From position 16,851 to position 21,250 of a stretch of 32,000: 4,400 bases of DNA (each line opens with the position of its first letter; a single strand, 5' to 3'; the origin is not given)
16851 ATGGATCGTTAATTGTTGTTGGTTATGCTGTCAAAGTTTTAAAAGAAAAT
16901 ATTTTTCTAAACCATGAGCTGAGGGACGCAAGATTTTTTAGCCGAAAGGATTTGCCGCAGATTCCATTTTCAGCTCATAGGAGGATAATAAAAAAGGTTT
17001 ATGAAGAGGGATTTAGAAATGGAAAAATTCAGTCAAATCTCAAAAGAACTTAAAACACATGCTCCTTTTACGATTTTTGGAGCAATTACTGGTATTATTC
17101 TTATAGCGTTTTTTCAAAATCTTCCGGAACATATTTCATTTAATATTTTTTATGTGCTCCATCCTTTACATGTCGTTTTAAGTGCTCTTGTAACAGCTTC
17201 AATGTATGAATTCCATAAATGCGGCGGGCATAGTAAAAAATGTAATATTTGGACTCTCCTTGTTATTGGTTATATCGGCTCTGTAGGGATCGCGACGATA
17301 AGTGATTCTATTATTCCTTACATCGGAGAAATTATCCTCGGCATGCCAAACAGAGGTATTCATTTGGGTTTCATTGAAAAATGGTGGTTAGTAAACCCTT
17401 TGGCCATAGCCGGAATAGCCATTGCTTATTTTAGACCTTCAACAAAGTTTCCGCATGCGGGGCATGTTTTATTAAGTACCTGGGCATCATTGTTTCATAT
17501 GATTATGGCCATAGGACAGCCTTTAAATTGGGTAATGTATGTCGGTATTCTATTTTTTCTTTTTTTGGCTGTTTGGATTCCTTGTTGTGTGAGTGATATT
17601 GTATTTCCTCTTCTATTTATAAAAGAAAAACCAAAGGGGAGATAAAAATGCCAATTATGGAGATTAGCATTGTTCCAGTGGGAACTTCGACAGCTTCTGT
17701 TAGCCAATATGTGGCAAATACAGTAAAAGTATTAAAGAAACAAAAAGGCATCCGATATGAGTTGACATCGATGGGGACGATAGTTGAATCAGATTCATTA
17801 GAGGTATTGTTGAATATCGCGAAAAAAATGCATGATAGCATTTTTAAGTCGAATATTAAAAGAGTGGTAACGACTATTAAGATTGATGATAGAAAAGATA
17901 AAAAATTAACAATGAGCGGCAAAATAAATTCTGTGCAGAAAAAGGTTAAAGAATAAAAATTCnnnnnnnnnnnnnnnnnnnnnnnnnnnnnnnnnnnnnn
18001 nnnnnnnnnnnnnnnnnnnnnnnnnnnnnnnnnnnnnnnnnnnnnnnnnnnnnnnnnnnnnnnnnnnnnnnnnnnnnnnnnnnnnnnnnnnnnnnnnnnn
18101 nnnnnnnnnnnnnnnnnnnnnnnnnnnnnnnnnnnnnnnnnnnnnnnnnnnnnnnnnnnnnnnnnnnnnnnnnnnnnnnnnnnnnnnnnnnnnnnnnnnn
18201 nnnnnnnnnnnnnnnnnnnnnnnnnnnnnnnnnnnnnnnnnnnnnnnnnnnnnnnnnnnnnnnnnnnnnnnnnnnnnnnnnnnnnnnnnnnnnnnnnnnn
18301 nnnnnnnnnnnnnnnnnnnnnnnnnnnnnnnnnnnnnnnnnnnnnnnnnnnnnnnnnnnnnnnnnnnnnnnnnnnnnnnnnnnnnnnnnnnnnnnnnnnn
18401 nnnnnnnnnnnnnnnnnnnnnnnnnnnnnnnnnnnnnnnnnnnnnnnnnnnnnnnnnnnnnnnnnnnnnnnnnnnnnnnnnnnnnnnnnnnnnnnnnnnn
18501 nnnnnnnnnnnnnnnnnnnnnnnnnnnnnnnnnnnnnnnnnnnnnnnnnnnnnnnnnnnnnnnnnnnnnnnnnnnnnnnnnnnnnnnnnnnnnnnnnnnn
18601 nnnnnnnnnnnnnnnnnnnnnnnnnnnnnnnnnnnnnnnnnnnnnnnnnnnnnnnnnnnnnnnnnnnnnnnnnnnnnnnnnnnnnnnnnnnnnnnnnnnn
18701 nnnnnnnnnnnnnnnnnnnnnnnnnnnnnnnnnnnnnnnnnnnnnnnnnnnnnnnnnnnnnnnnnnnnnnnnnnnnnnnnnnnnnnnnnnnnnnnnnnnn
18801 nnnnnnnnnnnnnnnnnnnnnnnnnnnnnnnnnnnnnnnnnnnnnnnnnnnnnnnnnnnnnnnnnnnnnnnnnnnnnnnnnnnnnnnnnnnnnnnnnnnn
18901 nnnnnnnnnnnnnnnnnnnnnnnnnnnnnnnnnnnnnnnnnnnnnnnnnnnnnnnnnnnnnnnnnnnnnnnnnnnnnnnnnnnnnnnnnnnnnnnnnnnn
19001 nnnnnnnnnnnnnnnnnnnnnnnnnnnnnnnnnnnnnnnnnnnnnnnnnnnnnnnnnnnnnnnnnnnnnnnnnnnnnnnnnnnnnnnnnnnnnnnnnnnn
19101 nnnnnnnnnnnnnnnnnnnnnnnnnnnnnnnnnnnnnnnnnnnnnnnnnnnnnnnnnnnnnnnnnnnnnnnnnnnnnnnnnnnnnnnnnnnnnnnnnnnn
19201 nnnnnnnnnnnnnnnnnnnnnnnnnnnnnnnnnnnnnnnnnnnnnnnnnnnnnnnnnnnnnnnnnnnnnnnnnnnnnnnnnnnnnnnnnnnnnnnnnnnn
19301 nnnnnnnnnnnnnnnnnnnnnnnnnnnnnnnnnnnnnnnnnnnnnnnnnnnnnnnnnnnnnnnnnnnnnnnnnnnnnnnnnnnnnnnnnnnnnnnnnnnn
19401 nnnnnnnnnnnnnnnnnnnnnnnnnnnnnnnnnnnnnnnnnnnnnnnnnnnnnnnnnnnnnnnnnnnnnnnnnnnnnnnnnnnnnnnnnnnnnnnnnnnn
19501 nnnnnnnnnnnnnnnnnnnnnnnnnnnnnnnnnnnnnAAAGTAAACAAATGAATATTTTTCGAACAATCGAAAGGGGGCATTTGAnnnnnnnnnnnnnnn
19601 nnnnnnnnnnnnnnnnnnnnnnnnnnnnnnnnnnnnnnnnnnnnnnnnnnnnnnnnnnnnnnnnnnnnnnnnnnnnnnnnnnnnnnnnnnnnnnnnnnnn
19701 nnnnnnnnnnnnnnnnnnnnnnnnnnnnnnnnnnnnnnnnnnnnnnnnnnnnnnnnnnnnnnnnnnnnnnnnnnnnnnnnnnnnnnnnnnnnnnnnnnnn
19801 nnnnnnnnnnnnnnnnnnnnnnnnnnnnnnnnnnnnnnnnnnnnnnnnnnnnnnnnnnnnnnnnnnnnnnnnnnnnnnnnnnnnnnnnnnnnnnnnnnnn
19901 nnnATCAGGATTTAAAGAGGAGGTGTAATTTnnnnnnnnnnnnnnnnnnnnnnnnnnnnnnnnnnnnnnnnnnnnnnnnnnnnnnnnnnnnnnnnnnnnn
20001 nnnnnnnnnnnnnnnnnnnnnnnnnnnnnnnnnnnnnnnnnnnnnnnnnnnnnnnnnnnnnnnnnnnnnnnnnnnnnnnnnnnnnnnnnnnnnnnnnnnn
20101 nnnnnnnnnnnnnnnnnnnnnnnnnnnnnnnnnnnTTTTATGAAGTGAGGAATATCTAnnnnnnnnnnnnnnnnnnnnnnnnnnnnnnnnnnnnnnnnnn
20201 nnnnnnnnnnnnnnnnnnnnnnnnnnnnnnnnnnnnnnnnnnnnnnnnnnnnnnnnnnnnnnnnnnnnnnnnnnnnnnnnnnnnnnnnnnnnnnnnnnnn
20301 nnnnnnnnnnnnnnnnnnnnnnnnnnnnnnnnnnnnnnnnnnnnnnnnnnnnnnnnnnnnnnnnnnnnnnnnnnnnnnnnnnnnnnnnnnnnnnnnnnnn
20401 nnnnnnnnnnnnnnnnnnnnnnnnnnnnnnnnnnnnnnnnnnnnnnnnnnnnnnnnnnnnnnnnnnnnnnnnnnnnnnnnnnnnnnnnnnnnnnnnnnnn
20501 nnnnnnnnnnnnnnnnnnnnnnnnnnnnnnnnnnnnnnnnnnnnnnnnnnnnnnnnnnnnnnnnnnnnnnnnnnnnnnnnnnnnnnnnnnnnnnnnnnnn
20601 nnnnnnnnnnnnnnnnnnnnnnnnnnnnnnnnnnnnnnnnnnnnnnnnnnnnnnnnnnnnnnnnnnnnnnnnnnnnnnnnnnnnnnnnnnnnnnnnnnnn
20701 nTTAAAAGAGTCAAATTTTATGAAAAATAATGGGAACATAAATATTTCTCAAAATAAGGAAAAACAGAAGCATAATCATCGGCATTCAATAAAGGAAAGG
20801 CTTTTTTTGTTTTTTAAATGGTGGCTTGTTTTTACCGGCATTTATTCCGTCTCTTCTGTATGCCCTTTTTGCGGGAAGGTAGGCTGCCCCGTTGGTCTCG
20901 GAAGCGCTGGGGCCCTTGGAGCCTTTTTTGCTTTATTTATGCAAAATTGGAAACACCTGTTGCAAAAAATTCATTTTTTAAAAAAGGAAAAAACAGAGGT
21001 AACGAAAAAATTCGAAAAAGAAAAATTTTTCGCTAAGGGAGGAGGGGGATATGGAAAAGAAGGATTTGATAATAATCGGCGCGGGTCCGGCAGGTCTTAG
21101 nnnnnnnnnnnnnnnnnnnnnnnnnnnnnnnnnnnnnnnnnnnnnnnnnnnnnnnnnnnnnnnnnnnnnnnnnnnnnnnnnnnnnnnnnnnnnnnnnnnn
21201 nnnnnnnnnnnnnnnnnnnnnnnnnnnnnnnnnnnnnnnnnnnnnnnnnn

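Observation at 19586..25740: Thioredoxin system embedded in an Hdr-like operon (trxA ... trxB-like / hdrA / acpP / redoxin / hdrC / hdrB)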

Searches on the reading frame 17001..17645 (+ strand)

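Call 48: search_protein_families(library=pfam, proteins=[window:17001-17645:+], max_evalue=0.0001)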
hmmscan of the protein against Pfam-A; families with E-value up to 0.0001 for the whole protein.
window:17001-17645:+ (214 aa): 0 families

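Call 50: search_protein_families(library=ncbifam, proteins=[window:17001-17645:+], max_evalue=0.001)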
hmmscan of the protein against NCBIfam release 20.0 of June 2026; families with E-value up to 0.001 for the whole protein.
window:17001-17645:+ (214 aa): 0 families

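Call 64: search_protein_families(library=pfam, proteins=[window:17001-17645:+], max_evalue=5)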
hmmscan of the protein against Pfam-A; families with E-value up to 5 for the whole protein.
window:17001-17645:+ (214 aa): 1 family
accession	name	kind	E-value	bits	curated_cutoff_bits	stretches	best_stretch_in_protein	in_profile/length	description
PF10939.13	DUF2631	-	4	7.8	25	0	105-132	36-63/66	Protein of unknown function (DUF2631)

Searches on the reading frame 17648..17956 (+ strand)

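Call 48: search_protein_families(library=pfam, proteins=[window:17648-17956:+], max_evalue=0.0001)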
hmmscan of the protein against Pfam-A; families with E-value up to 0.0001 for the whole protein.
window:17648-17956:+ (102 aa): 1 family
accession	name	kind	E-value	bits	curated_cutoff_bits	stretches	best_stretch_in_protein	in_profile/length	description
PF01910.22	Thiamine_BP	-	6e-30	103.5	24.9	1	4-97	1-92/92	Thiamine-binding protein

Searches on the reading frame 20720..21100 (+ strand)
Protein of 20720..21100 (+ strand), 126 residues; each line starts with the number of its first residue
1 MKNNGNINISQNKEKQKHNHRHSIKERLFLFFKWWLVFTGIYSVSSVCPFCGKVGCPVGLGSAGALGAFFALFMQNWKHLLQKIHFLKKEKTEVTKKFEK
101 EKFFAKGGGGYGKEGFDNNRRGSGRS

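Call 3: search_protein_families(library=pfam, proteins=[window:20720-21100:+], max_evalue=0.01)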
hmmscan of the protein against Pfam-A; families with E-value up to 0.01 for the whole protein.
window:20720-21100:+ (126 aa): 0 families

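Call 4: search_protein_families(library=ncbifam, proteins=[window:20720-21100:+], max_evalue=0.01)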
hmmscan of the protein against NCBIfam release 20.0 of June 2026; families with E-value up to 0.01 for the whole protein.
window:20720-21100:+ (126 aa): 0 families

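Call 50: search_protein_families(library=ncbifam, proteins=[window:20720-21100:+], max_evalue=0.001)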
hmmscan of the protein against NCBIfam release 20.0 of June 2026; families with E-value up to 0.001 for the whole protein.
window:20720-21100:+ (126 aa): 0 families

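Call 64: search_protein_families(library=pfam, proteins=[window:20720-21100:+], max_evalue=5)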
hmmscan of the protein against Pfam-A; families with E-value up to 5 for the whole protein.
window:20720-21100:+ (126 aa): 1 family
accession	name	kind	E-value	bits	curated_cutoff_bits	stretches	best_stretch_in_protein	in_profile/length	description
PF04882.17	Peroxin-3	-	0.08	12.5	27.6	1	7-45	229-269/458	Peroxin-3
